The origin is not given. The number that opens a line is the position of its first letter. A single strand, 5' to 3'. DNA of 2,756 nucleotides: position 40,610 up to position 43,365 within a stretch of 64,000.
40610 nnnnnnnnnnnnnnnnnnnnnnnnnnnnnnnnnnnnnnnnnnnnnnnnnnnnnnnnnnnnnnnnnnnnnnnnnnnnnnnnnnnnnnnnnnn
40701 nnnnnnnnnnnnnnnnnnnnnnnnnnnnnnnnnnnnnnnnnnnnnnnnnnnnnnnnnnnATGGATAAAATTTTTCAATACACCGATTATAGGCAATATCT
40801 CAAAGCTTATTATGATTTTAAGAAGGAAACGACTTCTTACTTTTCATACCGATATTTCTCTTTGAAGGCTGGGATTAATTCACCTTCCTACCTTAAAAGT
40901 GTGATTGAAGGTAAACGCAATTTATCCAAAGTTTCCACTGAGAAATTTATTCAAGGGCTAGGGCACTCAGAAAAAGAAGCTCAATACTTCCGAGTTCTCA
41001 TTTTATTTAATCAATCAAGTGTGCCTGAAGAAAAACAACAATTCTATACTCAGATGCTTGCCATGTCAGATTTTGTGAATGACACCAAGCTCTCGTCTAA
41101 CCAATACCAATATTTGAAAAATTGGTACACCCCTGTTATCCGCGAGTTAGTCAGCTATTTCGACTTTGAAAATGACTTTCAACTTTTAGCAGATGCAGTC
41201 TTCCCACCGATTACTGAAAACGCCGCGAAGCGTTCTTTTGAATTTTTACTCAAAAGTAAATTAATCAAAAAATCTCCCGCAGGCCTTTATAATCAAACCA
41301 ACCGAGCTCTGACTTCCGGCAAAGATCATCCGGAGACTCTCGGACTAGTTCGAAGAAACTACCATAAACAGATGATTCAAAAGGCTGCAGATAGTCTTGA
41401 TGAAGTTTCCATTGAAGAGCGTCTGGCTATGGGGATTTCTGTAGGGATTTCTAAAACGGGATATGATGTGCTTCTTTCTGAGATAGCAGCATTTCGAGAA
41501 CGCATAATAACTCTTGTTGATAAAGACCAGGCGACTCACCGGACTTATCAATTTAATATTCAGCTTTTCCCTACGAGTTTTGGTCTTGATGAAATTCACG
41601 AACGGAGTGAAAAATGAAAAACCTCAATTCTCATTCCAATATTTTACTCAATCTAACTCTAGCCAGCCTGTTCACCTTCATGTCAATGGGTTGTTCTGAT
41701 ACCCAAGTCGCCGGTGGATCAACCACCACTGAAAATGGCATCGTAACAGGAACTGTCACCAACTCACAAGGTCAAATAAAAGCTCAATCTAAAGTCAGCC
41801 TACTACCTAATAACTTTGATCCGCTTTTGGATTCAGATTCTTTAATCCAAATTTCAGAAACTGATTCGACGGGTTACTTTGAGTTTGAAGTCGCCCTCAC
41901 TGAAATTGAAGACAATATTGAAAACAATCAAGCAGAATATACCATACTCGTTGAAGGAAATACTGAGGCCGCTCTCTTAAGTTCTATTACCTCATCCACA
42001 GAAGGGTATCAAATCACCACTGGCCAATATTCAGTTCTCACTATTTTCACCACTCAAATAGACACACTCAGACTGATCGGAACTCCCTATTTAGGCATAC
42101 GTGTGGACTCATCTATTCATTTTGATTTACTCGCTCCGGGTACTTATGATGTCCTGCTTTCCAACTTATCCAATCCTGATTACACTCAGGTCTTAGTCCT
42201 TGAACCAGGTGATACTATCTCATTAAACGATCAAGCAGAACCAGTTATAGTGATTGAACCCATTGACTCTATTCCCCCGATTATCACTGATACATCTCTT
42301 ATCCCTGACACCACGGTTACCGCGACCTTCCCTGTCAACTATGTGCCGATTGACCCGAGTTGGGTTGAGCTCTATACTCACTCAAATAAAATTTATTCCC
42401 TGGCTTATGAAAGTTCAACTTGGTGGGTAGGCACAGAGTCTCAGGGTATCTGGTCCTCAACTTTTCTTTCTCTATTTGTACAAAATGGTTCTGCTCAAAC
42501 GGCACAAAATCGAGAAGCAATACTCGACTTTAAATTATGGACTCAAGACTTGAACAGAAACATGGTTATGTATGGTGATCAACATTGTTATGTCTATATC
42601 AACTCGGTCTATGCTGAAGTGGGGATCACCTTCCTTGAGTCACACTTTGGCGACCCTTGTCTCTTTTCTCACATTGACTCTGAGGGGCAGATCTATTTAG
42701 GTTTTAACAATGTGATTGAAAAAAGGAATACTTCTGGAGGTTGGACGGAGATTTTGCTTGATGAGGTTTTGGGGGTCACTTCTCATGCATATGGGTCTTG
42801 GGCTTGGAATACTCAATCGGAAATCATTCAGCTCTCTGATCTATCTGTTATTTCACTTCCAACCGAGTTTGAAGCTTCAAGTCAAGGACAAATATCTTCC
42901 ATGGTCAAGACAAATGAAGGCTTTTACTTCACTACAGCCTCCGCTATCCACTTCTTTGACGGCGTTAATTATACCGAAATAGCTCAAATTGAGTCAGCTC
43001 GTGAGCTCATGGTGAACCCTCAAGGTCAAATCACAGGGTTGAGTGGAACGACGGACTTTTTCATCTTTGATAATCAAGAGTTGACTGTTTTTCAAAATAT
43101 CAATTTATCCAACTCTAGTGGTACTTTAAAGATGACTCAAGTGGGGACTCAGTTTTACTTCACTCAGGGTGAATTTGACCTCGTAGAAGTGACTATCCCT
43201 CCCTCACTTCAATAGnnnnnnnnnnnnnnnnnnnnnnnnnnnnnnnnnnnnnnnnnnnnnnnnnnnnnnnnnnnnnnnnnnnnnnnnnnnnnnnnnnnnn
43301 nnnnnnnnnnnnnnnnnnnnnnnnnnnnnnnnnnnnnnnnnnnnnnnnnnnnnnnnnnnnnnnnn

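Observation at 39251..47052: Recurring divergent module, large copy: T9SS-tailed GH18 chitinase <-> TIGR02147/DUF4423 protein + ATGA-coupled lipoprotein + 1,254-aa CTD-tailed secreted protein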

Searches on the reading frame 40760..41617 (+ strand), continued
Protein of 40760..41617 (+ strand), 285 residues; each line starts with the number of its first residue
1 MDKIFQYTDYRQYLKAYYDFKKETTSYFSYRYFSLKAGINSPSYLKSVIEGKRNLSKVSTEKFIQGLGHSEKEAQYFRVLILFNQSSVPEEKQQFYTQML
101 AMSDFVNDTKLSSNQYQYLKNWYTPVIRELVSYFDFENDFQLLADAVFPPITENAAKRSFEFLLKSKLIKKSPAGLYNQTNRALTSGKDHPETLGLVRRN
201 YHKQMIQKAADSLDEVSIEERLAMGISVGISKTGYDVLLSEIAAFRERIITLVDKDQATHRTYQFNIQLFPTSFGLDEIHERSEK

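Call 73: find_related_loci(query=A7, collection=genome_contigs, flank=5000)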
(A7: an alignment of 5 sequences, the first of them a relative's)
Query A7 (276 aa) in genome_contigs; peptide patterns used: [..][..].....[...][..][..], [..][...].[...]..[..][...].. (x = any residue, [..] = any of these).
277 stretches matched a pattern; 220 encode a relative of the query (tblastn E <= 1e-3); the best 80 are kept; 80 distinct loci.
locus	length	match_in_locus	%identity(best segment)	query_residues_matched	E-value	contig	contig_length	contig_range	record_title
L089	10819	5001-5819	73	1-273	6e-144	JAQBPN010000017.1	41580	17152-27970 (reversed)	MAG: Fibrobacteres bacterium isolate RYN_348 scaffold_912539, whole genome shotgun sequence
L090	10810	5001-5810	72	1-270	6e-143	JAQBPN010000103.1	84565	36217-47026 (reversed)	MAG: Fibrobacteres bacterium isolate RYN_348 scaffold_4013397, whole genome shotgun sequence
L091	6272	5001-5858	72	1-274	8e-143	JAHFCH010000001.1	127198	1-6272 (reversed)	MAG: Fibrobacteres bacterium isolate nzgw217 NODE_82_length_127199_cov_4.328751, whole genome shotgun sequence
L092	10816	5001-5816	76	1-272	3e-139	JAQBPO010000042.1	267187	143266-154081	MAG: Fibrobacteres bacterium isolate RYN_349 scaffold_454728, whole genome shotgun sequence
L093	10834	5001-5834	62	1-272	5e-121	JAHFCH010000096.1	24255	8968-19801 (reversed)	MAG: Fibrobacteres bacterium isolate nzgw217 NODE_1210_length_24256_cov_4.165030, whole genome shotgun sequence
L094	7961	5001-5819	60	2-273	6e-119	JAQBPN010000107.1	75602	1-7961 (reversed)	MAG: Fibrobacteres bacterium isolate RYN_348 scaffold_800453, whole genome shotgun sequence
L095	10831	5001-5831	58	1-271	1e-112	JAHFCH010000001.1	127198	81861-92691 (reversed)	MAG: Fibrobacteres bacterium isolate nzgw217 NODE_82_length_127199_cov_4.328751, whole genome shotgun sequence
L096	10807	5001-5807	63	1-269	1e-111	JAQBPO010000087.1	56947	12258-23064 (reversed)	MAG: Fibrobacteres bacterium isolate RYN_349 scaffold_2141500, whole genome shotgun sequence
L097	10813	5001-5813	60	1-271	3e-108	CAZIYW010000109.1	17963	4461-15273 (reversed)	MAG TPA_asm: uncultured Fibrobacterota bacterium isolate binchicken_co256_1030 genome assembly, contig: NODE_6758_length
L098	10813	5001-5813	57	1-271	2e-107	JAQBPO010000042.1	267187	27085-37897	MAG: Fibrobacteres bacterium isolate RYN_349 scaffold_454728, whole genome shotgun sequence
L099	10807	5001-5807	55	1-269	3e-105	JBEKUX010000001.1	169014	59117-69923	MAG: Chitinispirillaceae bacterium isolate SPRUCE 591 SPRUCE_591_1, whole genome shotgun sequence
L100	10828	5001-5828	53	1-276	2e-99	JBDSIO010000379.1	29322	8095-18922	MAG: Fibrobacteria bacterium isolate cluster1_bin.300 k127_8499913, whole genome shotgun sequence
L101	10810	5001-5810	52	1-270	2e-97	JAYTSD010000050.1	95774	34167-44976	MAG: Fibrobacteria bacterium isolate GFS_4934 GFS_4934_49, whole genome shotgun sequence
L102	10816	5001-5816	51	1-270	3e-96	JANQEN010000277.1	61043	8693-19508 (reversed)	MAG: Chitinivibrionales bacterium isolate PL23a_bin.29 k99_4024222, whole genome shotgun sequence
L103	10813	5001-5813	53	1-271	2e-96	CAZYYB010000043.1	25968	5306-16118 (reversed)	MAG TPA_asm: uncultured Fibrobacteraceae bacterium isolate binchicken_co3_27 genome assembly, contig: NODE_5848_length_2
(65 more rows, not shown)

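Call 84: search_protein_families(library=pfam, alignment_id=A8, max_evalue=0.001)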
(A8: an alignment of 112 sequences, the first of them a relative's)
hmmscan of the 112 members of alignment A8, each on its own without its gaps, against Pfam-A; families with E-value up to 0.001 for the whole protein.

A. member 1, L004:107-2548:+ (813 aa): 1 family
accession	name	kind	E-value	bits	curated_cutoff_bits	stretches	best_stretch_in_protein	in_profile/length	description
PF09586.16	YfhO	-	6.2e-12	45.2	28.5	2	38-310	6-271/835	Bacterial membrane protein YfhO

B. families by the number of members that match (of 112 scanned): 185 families (the first 25 are shown)
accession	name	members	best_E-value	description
PF18962.6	Por_Secre_tail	6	8.4e-06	Secretion system C-terminal sorting domain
PF00528.27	BPD_transp_1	5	3.3e-43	Binding-protein-dependent transport system inner membrane component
PF16316.10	DUF4956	5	4.9e-14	Domain of unknown function (DUF4956)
PF13620.12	CarboxypepD_reg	5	1.8e-07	Carboxypeptidase regulatory-like domain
PF13401.12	AAA_22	4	3.1e-05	AAA domain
PF00005.33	ABC_tran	3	8.8e-39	ABC transporter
PF09603.15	Fib_succ_major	3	2e-33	Fibrobacter succinogenes major domain (Fib_succ_major)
PF04055.27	Radical_SAM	3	1.8e-24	Radical SAM superfamily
PF04616.20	Glyco_hydro_43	3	2.1e-16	Glycosyl hydrolases family 43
PF02463.25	SMC_N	3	3.1e-10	RecF/RecN/SMC N terminal domain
PF13304.12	AAA_21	3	2.5e-09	AAA domain, putative AbiEii toxin, Type IV TA system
PF08757.17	CotH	2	1.1e-56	CotH kinase protein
PF13561.12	adh_short_C2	2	3.5e-53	Enoyl-(Acyl carrier protein) reductase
PF00106.31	adh_short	2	8.9e-53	short chain dehydrogenase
PF03781.23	FGE-sulfatase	2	1.3e-45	Sulfatase-modifying factor enzyme 1-like domain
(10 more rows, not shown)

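Call 103: search_solved_structures(query=A1, max_evalue=1)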
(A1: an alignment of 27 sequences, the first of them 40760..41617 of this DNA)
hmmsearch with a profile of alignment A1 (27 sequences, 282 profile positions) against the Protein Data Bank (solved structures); distinct sequences matched with E-value up to 1: 2.
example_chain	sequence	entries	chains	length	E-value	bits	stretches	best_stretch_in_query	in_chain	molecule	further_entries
2b5a_A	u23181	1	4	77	0.12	14.9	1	23-78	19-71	C.BclI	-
3e1t_A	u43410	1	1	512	0.13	14.8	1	6-67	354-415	Halogenase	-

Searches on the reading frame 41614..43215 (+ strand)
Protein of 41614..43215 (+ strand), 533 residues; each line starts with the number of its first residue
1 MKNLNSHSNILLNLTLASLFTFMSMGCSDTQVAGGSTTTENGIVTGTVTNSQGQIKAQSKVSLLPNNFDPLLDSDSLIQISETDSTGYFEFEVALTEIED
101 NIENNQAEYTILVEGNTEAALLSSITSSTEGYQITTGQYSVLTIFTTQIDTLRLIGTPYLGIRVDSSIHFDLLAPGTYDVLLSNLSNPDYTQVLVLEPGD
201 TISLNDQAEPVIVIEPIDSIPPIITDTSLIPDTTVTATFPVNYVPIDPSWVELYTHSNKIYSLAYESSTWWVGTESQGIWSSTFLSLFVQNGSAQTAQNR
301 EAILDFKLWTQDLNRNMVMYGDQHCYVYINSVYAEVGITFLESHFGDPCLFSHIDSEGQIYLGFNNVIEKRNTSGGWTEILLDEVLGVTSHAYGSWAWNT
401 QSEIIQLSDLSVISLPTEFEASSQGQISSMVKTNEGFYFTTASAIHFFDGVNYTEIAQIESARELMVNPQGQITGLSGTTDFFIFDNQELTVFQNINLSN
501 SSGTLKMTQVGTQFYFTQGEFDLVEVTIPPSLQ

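Call 10: search_protein_families(library=ncbifam, proteins=[window:41614-43215:+], max_evalue=0.01)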
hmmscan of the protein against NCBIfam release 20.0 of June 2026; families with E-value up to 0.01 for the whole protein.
window:41614-43215:+ (533 aa): 0 families

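Call 11: search_protein_families(library=pfam, proteins=[window:41614-43215:+], max_evalue=0.01)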
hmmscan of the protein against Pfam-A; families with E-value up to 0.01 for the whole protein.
window:41614-43215:+ (533 aa): 2 families
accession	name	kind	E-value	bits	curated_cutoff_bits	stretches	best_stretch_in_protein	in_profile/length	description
PF13620.12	CarboxypepD_reg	-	0.0077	17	32.3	0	44-92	2-43/82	Carboxypeptidase regulatory-like domain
PF20469.4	OLD-like_TOPRIM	-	0.0084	17.1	23.2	0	107-149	3-46/67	Overcoming lysogenization defect protein-like, TOPRIM domain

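Call 36: search_protein_families(library=pfam, alignment_id=A3, max_evalue=0.01)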
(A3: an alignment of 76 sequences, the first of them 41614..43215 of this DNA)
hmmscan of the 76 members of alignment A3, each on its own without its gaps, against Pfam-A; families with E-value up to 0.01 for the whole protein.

A. member 1, window:41614-43215:+ (533 aa): 2 families
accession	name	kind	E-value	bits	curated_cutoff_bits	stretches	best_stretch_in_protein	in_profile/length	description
PF13620.12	CarboxypepD_reg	-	0.0077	17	32.3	0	44-92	2-43/82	Carboxypeptidase regulatory-like domain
PF20469.4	OLD-like_TOPRIM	-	0.0084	17.1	23.2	0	107-149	3-46/67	Overcoming lysogenization defect protein-like, TOPRIM domain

B. families by the number of members that match (of 76 scanned): 44 families (the first 25 are shown)
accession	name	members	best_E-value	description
PF13620.12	CarboxypepD_reg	58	1.6e-13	Carboxypeptidase regulatory-like domain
PF10102.14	DUF2341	34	2.8e-17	Domain of unknown function (DUF2341)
PF13385.13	Laminin_G_3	33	1.8e-26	Concanavalin A-like lectin/glucanases superfamily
PF17210.9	SdrD_B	27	2.4e-06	SdrD B-like domain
PF13715.12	CarbopepD_reg_2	21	6.2e-09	CarboxypepD_reg-like domain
PF09430.16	EMC7_beta-sandw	20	6.5e-08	ER membrane protein complex subunit 7, beta-sandwich domain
PF13855.12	LRR_8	14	7.6e-25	Leucine rich repeat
PF00560.39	LRR_1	14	1.8e-12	Leucine Rich Repeat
PF23598.1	LRR_14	13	1.8e-28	Leucine-rich repeat region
PF12799.13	LRR_4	12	1.2e-21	Leucine Rich repeats (2 copies)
PF17802.7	SpaA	9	0.00025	Prealbumin-like fold domain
PF23211.1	LRR_LRWD1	7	2.4e-07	Leucine-rich repeat and WD repeat-containing protein 1, LRR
PF23193.1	NOMO_3rd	7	6.6e-05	NOMO third transthyretin-like domain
PF00775.27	Dioxygenase_C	5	0.0002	Dioxygenase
PF14686.12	fn3_3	4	1.3e-05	Polysaccharide lyase family 4, domain II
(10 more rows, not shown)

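Call 43: search_protein_families(library=ncbifam, alignment_id=A3, max_evalue=0.01)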
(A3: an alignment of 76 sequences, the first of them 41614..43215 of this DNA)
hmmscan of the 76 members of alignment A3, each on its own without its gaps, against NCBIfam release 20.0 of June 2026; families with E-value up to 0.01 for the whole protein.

A. member 1, window:41614-43215:+ (533 aa): 0 families

B. families by the number of members that match (of 76 scanned): 19 families
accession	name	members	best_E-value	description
NF047464.1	FibnectbindLIC11051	14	6.2e-32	LIC_11051 family fibronectin-binding protein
NF041351.1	XopL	14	2.5e-26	type III secretion system leucine-rich repeat domain-containing effector XopL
NF041381.1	XopAC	13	2e-37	XopAC/AvrAC family type III secretion system effector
NF041400.1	XopAE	13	4e-33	type III secretion system effector XopAE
NF011897.0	PRK15370.1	12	1.3e-16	SPI-1 type III secretion system effector E3 ubiquitin transferase SlrP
NF052521.1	TafC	10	8.7e-09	TafC family fimbrial protein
NF011917.0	PRK15387.1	6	7.7e-12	type III secretion system effector E3 ubiquitin transferase SspH2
NF033190.2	inl_like_NEAT_1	5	0.00045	NEAT domain-containing leucine-rich repeat protein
TIGR04134.1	lipo_with_rSAM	4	1.5e-09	radical SAM-associated putative lipoprotein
NF033189.1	internalin_A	4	2.7e-06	class 1 internalin InlA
NF033188.1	internalin_H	3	0.00025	InlH/InlC2 family class 1 internalin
NF052345.1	S_layer_anammox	2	0.00066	Kustd1514 family S-layer glycoprotein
TIGR02439.1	catechol_proteo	2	0.0069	catechol 1,2-dioxygenase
NF052228.1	T9SS_PorZ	1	1.3e-13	type IX secretion system anionic LPS delivery protein PorZ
NF007766.0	PRK10449.1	1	4.9e-13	heat shock protein HslJ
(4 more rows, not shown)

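Call 67: find_homologous_proteins(query=window:41614-43215:+, max_evalue=0.001)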
Query window:41614-43215:+ (533 aa): 1 proteins with E <= 0.001 among 8000 candidates.
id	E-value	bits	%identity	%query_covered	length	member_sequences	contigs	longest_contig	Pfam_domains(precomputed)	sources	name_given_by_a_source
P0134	0.0e+0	1172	100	100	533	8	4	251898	-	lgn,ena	-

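Call 77: predict_structure(protein=window:41614-43215:+)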
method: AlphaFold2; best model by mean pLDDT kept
length: 533 residues; sequences in the alignment: 1
mean_pLDDT: 33.7   pTM: 0.24
mean pLDDT of the five models: 33.7, 29.2, 28.8, 27.0, 26.1
residues with pLDDT >= 90: 0; 70-90: 0; 50-70: 16; < 50: 517
segments of 3 or more residues with pLDDT < 50: 1-437, 440-444, 449-479, 485-492, 499-505, 508-515, 520-533
pLDDT, mean of each block of 10 residues (from residue 1): 26 22 25 29 31 30 31 29 31 28 30 31 31 35 33 34 33 31 27 30 31 29 27 24 28 35 36 33 29 28 28 31 34 31 36 38 38 38 33 40 39 36 37 46 47 34 33 46 44 47 46 45 40 35
secondary structure, 60 per line:
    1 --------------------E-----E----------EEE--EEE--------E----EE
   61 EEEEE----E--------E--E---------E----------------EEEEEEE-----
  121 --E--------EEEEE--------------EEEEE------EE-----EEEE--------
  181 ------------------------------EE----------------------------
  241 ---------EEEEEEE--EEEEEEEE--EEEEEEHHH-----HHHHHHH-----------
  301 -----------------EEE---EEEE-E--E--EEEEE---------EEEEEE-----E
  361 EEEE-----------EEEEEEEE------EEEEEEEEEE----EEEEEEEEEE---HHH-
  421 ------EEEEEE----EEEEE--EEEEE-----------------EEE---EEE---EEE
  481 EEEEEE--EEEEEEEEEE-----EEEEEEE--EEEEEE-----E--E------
elements in order: E38-40 E43-45 E59-65 E109-115 E132-136 E151-155 E169-172 E250-256 E259-266 E269-274 H283-289 E318-320 E324-327 E335-339 E349-354 E360-364 E376-383 E390-399 E404-413 E427-432 E437-441 E444-448 E466-468 E472-474 E478-486 E489-498 E504-510 E513-518

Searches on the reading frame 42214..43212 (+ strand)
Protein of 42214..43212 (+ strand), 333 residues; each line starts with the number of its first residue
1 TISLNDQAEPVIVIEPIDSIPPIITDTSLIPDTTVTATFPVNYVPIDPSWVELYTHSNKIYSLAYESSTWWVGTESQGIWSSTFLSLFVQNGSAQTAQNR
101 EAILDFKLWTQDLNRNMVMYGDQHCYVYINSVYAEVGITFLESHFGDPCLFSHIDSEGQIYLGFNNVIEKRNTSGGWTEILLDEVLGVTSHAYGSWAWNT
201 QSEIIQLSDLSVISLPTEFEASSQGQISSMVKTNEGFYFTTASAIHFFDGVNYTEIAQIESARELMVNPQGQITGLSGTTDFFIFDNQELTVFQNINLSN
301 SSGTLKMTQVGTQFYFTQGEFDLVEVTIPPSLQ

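Call 64: search_protein_families(library=pfam, proteins=[window:42214-43212:+], max_evalue=5)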
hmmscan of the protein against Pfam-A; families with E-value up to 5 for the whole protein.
window:42214-43212:+ (333 aa): 1 family
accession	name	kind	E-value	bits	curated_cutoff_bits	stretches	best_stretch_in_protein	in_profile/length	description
PF24938.1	DUF7755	-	0.14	12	27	0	70-124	84-137/150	Domain of unknown function (DUF7755)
